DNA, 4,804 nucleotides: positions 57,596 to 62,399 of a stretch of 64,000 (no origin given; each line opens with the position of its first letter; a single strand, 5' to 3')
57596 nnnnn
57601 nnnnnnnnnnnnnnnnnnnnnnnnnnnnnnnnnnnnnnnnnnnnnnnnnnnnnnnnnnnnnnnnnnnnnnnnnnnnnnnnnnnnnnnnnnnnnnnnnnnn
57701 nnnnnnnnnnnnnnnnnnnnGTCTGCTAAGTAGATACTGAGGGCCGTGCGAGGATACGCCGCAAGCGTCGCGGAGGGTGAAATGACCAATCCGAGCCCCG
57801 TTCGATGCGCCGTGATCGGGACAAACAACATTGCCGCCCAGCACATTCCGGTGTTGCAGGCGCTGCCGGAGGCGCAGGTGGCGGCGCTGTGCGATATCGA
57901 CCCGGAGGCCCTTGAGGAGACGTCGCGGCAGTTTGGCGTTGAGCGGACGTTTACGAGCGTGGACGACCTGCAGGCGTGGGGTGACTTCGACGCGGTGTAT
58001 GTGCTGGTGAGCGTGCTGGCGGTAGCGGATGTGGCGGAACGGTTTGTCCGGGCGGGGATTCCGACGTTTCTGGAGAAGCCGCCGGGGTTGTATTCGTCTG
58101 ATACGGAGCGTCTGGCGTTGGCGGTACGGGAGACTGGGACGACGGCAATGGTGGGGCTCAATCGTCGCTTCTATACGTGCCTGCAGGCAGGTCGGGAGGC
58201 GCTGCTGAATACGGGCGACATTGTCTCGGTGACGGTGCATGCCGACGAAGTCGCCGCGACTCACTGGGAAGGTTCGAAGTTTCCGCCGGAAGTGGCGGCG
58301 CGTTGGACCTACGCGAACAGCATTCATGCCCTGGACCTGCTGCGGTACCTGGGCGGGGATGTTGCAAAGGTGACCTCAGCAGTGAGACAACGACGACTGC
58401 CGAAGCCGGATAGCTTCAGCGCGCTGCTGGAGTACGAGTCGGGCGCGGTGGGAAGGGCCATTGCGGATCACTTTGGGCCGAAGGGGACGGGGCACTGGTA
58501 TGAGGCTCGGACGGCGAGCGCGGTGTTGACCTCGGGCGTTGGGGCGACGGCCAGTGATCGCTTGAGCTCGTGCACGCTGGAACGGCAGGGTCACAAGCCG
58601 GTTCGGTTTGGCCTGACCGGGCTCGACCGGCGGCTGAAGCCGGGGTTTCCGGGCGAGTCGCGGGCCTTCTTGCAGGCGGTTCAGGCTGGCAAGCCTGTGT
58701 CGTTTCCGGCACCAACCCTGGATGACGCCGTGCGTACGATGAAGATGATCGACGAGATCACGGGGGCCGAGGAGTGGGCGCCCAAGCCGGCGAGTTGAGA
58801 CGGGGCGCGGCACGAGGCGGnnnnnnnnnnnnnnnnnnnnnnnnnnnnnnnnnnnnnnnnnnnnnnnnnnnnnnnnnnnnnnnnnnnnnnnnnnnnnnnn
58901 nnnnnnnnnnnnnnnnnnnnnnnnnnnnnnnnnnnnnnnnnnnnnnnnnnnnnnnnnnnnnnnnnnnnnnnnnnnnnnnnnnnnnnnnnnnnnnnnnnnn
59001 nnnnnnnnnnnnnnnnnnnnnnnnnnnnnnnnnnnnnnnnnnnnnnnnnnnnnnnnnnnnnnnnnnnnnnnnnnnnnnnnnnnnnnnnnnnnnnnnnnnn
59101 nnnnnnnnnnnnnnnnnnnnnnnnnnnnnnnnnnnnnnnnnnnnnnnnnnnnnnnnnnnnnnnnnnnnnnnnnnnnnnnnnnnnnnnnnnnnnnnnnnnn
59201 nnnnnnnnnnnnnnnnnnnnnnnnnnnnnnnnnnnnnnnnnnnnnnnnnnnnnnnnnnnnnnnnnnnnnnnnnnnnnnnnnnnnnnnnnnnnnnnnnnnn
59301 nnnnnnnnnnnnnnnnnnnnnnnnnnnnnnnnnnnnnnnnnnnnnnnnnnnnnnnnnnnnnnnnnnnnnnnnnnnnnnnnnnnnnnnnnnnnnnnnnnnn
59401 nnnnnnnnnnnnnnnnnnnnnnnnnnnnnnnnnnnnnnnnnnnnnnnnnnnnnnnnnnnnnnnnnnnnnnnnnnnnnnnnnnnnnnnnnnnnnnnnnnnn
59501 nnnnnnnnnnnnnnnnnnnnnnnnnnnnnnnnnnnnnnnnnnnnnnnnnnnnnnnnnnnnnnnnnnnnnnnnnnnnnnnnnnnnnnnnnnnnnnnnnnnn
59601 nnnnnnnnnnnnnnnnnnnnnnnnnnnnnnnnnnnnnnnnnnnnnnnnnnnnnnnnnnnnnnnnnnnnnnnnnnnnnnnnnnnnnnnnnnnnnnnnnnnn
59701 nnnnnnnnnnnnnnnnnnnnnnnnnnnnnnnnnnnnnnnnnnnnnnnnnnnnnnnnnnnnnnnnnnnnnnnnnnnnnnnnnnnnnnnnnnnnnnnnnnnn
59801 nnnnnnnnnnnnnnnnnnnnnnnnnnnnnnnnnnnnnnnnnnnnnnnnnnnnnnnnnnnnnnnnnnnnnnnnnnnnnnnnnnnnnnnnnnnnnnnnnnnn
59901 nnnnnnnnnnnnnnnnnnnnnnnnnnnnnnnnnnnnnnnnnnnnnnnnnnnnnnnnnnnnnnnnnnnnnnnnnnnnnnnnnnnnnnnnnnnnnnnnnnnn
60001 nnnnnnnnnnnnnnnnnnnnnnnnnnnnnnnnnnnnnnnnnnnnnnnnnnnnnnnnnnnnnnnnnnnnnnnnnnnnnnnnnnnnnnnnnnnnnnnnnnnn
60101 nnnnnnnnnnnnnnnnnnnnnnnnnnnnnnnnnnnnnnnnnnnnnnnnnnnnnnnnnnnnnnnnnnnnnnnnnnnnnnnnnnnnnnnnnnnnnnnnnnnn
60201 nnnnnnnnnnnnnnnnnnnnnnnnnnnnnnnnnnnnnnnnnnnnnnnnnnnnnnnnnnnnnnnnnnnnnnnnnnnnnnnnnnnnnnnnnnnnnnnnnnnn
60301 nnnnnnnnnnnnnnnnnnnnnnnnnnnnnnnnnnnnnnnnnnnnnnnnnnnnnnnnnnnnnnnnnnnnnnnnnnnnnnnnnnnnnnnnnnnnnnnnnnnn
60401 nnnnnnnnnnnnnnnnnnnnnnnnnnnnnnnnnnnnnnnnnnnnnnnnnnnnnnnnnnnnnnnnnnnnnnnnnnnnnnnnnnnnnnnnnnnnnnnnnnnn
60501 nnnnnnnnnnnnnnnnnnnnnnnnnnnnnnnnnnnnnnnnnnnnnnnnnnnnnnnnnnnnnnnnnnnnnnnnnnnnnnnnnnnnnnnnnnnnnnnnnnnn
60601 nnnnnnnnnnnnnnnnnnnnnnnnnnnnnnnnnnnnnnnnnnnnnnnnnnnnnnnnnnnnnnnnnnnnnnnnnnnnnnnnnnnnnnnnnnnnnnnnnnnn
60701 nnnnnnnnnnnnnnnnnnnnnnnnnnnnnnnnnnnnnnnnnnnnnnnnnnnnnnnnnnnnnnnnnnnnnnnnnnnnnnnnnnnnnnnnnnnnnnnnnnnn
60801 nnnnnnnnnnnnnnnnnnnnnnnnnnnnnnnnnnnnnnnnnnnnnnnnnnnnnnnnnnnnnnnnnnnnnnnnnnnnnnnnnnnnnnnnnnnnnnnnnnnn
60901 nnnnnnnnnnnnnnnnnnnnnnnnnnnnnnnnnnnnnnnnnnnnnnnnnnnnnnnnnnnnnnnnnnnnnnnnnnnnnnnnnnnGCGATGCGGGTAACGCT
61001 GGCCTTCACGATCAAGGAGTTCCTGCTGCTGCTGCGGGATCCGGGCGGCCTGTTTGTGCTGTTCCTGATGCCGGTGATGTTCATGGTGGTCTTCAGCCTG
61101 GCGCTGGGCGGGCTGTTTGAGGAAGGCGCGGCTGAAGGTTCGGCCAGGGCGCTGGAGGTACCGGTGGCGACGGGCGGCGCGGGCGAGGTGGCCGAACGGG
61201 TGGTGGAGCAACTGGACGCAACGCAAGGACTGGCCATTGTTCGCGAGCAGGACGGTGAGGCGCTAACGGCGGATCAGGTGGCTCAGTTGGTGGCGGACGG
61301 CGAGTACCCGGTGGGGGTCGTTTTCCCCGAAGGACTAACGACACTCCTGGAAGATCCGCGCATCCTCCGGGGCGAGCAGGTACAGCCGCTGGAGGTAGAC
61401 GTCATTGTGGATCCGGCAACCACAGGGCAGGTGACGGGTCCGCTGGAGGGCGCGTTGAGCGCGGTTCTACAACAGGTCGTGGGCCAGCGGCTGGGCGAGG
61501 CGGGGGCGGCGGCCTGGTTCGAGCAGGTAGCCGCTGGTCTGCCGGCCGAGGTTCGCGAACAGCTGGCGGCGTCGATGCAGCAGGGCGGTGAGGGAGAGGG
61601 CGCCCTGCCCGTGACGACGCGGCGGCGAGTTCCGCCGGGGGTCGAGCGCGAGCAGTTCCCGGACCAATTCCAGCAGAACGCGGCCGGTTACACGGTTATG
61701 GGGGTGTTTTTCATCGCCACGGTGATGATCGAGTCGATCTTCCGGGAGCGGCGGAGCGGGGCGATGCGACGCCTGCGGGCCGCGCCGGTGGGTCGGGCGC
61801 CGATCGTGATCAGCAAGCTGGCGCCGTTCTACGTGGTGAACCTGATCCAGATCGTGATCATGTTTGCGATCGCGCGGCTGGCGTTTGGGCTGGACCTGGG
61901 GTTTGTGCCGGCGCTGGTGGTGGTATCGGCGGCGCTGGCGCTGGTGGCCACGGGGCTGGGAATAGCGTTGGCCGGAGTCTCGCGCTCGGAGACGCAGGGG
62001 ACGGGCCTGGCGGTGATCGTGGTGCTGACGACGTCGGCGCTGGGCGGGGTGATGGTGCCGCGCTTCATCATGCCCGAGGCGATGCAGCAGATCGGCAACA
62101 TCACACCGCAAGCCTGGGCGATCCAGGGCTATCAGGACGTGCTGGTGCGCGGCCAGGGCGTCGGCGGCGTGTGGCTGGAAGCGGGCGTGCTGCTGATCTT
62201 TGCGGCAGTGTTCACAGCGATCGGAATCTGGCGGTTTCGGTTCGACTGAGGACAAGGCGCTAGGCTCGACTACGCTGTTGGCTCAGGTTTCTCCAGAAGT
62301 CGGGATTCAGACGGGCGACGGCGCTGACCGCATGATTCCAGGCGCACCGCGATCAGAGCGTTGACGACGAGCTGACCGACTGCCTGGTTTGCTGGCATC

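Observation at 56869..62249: Possible small-molecule modification/efflux island: AAC(3)-like acetyltransferase, Gfo/Idh/MocA, FAD oxidoreductase and a DrrAB-like ABC-2 exporter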

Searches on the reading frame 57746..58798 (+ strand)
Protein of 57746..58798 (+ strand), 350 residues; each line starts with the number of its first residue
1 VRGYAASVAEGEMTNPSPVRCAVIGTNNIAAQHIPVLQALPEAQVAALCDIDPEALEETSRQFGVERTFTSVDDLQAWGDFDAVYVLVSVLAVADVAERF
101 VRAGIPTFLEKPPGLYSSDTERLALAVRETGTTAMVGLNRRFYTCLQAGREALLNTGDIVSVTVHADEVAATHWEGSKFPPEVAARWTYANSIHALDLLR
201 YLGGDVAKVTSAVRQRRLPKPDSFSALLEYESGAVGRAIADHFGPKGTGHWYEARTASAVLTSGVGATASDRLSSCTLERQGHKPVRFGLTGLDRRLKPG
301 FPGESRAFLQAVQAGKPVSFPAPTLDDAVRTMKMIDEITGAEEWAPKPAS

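Call 6: search_protein_families(library=pfam, proteins=[window:57746-58798:+], max_evalue=0.01)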
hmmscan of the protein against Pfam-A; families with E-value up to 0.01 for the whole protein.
window:57746-58798:+ (350 aa): 3 families
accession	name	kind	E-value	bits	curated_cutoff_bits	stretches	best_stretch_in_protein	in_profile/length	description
PF01408.29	GFO_IDH_MocA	-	3e-18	67.1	24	1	19-137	1-119/120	Oxidoreductase family, NAD-binding Rossmann fold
PF02894.22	GFO_IDH_MocA_C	-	2.1e-08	34.7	22.9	1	157-339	10-207/218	Oxidoreductase family, C-terminal alpha/beta domain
PF22725.1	GFO_IDH_MocA_C3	-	4.9e-08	33.4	27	1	157-251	14-113/124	GFO/IDH/MocA C-terminal domain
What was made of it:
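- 57782..58798 (+): Gfo/Idh/MocA NAD(P)-dependent dehydrogenase, 338 aa. It is the common anchor of the neighbourhood. Pfam PF01408, PF02894 and PF22725 (call 6).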

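Call 8: search_protein_families(library=ncbifam, proteins=[window:57782-58798:+], max_evalue=0.001)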
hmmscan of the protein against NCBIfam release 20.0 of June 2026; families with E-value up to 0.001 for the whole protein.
window:57782-58798:+ (338 aa): 5 families
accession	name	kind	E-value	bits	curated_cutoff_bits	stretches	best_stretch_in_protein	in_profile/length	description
TIGR04380.1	myo_inos_iolG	equivalog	1.4e-18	66.9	355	1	8-325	3-318/330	inositol 2-dehydrogenase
NF040723.1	UDP-GlcNAcDh_Arch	equivalog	3.4e-13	49.8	450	1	7-224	1-211/302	UDP-N-acetylglucosamine 3-dehydrogenase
NF052679.1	InsChiInosDhIolG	equivalog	3.3e-08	32.9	540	1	7-194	3-188/343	bifunctional inositol 2-dehydrogenase/D-chiro-inositol 1-dehydrogenase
NF052479.1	LevoglcsnDh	equivalog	1.1e-06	27.6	650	1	33-202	38-213/386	levoglucosan dehydrogenase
NF007574.0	PRK10206.1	equivalog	1.5e-05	24.3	352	1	7-218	3-216/345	oxidoreductase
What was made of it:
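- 57782..58798 (+): NCBIfam IolG gives 67 bits against a cut-off of 355 (call 8).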

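Call 45: search_solved_structures(query=window:57782-58798:+, max_evalue=0.001)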
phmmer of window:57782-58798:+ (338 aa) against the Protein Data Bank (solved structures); distinct sequences matched with E-value up to 0.001: 41.
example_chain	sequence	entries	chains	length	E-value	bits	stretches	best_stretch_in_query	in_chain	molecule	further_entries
4hkt_A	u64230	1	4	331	7.3e-15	58.3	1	7-200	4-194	Inositol 2-dehydrogenase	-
5uhw_A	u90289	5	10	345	3.8e-14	56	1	5-227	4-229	Oxidoreductase protein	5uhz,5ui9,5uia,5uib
3cea_A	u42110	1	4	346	5.8e-14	55.4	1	2-322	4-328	Myo-inositol 2-dehydrogenase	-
3q2k_A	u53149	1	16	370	3.6e-11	46.2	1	6-225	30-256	oxidoreductase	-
3ezy_A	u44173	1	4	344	3.4e-10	43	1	7-307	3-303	Dehydrogenase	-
4mkx_A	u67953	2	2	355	4.1e-10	42.7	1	6-254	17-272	Inositol dehydrogenase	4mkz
4n54_A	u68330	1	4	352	4.5e-10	42.6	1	7-254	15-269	Inositol dehydrogenase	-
1xea_A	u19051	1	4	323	3.1e-08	36.6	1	7-131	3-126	Oxidoreductase, Gfo/Idh/MocA family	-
7wzd_A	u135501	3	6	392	5.1e-08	35.8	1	7-239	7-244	4,5-dihydroxyphthalate dehydrogenase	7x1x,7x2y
9m3d_B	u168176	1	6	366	1.2e-07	34.6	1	7-154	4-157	DgpA1 from W974-1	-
3rc7_A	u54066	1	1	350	1.3e-07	34.5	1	3-123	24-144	Sugar 3-ketoreductase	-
3rbv_A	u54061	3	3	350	1.4e-07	34.4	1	3-125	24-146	Sugar 3-ketoreductase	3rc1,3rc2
8tdi_L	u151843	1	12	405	1.6e-07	34.2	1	12-150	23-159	P2B11 Glucuronide-3-dehydrogenase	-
3ec7_A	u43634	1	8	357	1.8e-07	34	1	7-197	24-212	Putative Dehydrogenase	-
8qc2_A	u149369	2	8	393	2.2e-07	33.7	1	6-131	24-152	Gfo/Idh/MocA family oxidoreductase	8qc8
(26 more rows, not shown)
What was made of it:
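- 57782..58798 (+): The best PDB matches are inositol 2-dehydrogenases, with 4HKT at 58 bits (call 45).
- The best matches of the Gfo protein are inositol and sugar dehydrogenases (call 45).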

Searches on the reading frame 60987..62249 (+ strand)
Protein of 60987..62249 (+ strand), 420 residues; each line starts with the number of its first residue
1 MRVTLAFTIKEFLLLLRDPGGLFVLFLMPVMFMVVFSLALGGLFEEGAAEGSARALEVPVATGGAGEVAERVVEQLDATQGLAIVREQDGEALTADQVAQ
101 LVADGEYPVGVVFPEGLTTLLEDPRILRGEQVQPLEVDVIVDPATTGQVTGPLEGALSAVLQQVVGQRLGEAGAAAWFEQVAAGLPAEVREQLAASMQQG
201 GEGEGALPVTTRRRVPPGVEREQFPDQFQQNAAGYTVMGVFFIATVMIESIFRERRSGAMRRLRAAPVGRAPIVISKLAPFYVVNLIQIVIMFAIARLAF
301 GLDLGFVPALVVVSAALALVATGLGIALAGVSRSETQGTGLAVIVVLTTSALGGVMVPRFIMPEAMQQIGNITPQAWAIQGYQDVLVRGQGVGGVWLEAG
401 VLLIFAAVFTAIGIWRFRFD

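Call 6: search_protein_families(library=pfam, proteins=[window:60987-62249:+], max_evalue=0.01)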
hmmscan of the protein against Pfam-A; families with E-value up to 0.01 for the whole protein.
window:60987-62249:+ (420 aa): 5 families
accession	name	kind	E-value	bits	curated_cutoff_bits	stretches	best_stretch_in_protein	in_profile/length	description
PF12698.13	ABC2_membrane_3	-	5.6e-36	124.8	31.6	1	21-415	3-347/347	ABC-2 family transporter protein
PF01061.29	ABC2_membrane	-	6e-24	85.2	26.9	1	227-385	47-209/211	ABC-2 type transporter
PF12679.13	ABC2_membrane_2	-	7.1e-21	75.1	27.2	1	9-418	5-279/283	ABC-2 family transporter protein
PF12730.13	ABC2_membrane_4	-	4.2e-07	30.5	27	1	220-325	42-147/179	ABC-2 family transporter protein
PF13346.12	ABC2_membrane_5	-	0.002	18.2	25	1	233-311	37-115/205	ABC-2 family transporter protein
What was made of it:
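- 60987..62249 (+): ABC-2 permease of the PF12698 type, 420 aa. It has an N-terminal membrane helix, a roughly 185-residue extracytoplasmic loop, and a hydrophobic C-terminal membrane block spanning residues 233-419. Pfam ABC2_membrane_3, 125 bits (call 6).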

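Call 8: search_protein_families(library=ncbifam, proteins=[window:60987-62249:+], max_evalue=0.001)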
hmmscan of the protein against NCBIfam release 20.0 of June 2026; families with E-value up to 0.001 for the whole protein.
window:60987-62249:+ (420 aa): 6 families
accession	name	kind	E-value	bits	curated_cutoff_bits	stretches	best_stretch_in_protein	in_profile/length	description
NF038293.1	permease_SagH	equivalog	4.3e-18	65.3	450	1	236-415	185-365/370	SagH family ABC transporter permease subunit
TIGR01247.1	drrB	subfamily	1.8e-14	54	223.05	1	233-415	52-234/236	daunorubicin resistance ABC transporter membrane protein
NF033858.1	ABC2_perm_RbbA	equivalog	3.7e-13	48.3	1050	1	240-415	725-902/909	ribosome-associated ATPase/putative transporter RbbA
TIGR00025.1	Mtu_efflux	paralog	4.4e-11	42.8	146.9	1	239-410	50-224/238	ABC transporter efflux protein, DrrB family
TIGR03062.1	pip_yhgE_Cterm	subfamily_domain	5.5e-10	39.2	102.2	1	240-417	33-203/208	YhgE/Pip family protein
TIGR03861.1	phenyl_ABC_PedC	subfamily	2.1e-06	27.6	241.35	1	234-373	65-208/253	alcohol ABC transporter, permease protein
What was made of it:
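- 60987..62249 (+): TIGR01247 drrB gives 54 bits against a cut-off of 223 (call 8).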

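Call 87: search_solved_structures(query=window:60987-62249:+, max_evalue=0.01)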
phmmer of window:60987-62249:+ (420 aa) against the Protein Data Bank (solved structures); distinct sequences matched with E-value up to 0.01: 3.
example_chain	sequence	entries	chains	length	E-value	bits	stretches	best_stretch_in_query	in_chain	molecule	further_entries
9ju6_A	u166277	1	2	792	5.5e-05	26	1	232-418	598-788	ABC transporter G family member 23-like Protein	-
8z01_A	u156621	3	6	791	5.5e-05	25.9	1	232-418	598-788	ABC transporter G family member 23-like Protein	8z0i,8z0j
8yzp_A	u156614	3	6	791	5.6e-05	25.9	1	232-418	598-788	ABC transporter G family member 23-like Protein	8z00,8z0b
